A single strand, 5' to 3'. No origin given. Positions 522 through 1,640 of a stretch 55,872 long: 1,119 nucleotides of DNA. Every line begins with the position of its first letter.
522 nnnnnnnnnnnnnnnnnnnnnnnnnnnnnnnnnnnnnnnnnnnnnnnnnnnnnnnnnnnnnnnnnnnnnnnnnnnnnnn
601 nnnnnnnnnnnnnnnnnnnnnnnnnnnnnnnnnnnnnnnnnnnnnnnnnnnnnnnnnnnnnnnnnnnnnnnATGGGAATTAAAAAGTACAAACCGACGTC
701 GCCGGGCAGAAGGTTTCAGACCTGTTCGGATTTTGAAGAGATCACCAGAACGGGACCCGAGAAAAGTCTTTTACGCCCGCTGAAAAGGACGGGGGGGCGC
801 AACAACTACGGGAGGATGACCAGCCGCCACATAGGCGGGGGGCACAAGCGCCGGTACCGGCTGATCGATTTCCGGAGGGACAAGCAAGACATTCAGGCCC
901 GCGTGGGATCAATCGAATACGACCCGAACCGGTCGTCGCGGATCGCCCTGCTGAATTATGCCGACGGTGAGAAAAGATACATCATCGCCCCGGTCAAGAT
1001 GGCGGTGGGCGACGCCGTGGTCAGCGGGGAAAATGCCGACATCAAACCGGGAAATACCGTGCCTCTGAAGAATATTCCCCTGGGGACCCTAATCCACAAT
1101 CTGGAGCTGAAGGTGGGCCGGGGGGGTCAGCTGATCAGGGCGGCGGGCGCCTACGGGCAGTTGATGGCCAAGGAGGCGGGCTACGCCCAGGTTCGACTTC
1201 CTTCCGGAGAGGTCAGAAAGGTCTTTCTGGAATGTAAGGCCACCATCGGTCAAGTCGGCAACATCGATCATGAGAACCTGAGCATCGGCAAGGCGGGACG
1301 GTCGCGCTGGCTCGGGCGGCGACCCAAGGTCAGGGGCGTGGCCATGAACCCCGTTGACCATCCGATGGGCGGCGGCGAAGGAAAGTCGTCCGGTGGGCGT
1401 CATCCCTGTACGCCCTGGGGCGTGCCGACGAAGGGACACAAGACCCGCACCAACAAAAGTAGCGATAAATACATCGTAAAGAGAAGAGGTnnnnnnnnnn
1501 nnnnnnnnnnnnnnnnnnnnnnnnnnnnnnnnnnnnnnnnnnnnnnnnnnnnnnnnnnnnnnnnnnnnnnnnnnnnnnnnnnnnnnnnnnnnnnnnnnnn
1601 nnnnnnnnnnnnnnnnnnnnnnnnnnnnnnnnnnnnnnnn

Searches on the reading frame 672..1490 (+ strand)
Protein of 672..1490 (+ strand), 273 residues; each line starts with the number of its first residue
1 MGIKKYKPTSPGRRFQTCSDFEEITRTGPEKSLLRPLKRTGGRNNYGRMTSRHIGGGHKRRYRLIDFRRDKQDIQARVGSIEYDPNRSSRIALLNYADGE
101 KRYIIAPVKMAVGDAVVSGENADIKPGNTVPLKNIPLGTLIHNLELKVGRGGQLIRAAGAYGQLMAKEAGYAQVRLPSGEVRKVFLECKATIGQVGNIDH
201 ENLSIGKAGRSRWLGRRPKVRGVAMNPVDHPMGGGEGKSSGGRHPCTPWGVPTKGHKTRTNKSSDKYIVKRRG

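Call 62: find_related_loci(query=window:672-1490:+, collection=genome_contigs, flank=4500)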
Query window:672-1490:+ (273 aa) in genome_contigs; peptide patterns used: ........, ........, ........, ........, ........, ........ (x = any residue, [..] = any of these).
600 stretches matched a pattern (row limit reached: there are more); 600 encode a relative of the query (tblastn E <= 1e-3); the best 80 are kept; 80 distinct loci.
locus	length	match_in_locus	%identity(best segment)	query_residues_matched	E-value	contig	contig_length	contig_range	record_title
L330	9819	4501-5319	83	1-273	2e-150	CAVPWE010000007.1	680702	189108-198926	MAG: uncultured delta proteobacterium isolate MFD00032.bin.1.44 genome assembly, contig: contig_87517, whole genome shot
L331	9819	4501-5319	81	1-273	4e-147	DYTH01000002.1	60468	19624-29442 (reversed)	MAG TPA_asm: Syntrophus aciditrophicus isolate SulCav_PC08_3_54_36 SulCav_PC08-3_110_length_60468_cov_22.570275, whole g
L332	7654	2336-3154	81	1-273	4e-143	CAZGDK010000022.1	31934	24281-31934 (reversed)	MAG TPA_asm: uncultured Smithella sp. isolate SRP263991_co7_550 genome assembly, contig: NODE_1812_length_31934_cov_10.3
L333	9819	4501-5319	79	1-273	1e-140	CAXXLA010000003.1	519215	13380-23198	MAG: Smithellaceae bacterium isolate 28a06b0b-966f-4d1b-b133-abbbdd0ba6e7 genome assembly, contig: contig_3, whole genom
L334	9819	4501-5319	77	1-273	1e-138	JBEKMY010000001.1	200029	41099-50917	MAG: Smithella sp. isolate SPRUCE 404 SPRUCE_404_1, whole genome shotgun sequence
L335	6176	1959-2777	76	1-272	8e-136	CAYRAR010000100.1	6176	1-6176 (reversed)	MAG TPA_asm: uncultured Thermodesulfobacteriota bacterium isolate SRP338002_co1_158 genome assembly, contig: NODE_11740_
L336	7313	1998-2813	72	1-272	1e-132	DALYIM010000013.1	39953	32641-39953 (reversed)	MAG TPA_asm: Desulfuromonadaceae bacterium isolate CTOTU46591 NODE_35_length_39953_cov_7.370219, whole genome shotgun se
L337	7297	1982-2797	72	1-272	2e-132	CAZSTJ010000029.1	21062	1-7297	MAG TPA_asm: uncultured Geobacter sp. isolate binchicken_co269_122 genome assembly, contig: NODE_2247_length_21062_cov_1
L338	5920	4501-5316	74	1-272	2e-132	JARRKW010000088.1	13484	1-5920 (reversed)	MAG: Desulfuromonadaceae bacterium isolate Spart_056_MAG scaffold_2765, whole genome shotgun sequence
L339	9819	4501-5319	72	1-273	2e-131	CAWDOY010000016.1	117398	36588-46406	MAG: uncultured delta proteobacterium isolate MFD04716.bin.2.301 genome assembly, contig: contig_27545, whole genome sho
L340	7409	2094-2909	73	1-272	3e-129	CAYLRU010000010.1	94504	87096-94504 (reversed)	MAG TPA_asm: uncultured Desulfobacteraceae bacterium isolate SRP338002_co1_209 genome assembly, contig: NODE_220_length_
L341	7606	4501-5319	72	1-272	2e-129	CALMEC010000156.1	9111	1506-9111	MAG TPA_asm: uncultured actinobacterium isolate SRR2107171_bin.71_CONCOCT_v1.1_MAG genome assembly, contig: ERZ794917.24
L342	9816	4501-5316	69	1-272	8e-129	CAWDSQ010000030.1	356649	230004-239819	MAG: uncultured delta proteobacterium isolate MFD04716.bin.2.188 genome assembly, contig: contig_63421, whole genome sho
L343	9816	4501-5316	74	1-272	1e-128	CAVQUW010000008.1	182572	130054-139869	MAG: uncultured delta proteobacterium isolate MFD09964.bin.2.252 genome assembly, contig: contig_16750, whole genome sho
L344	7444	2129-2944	72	1-272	2e-127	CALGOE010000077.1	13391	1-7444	MAG: uncultured Desulfobacca sp. isolate N1_Bin_Bin_94_1 genome assembly, contig: c_000001560415, whole genome shotgun s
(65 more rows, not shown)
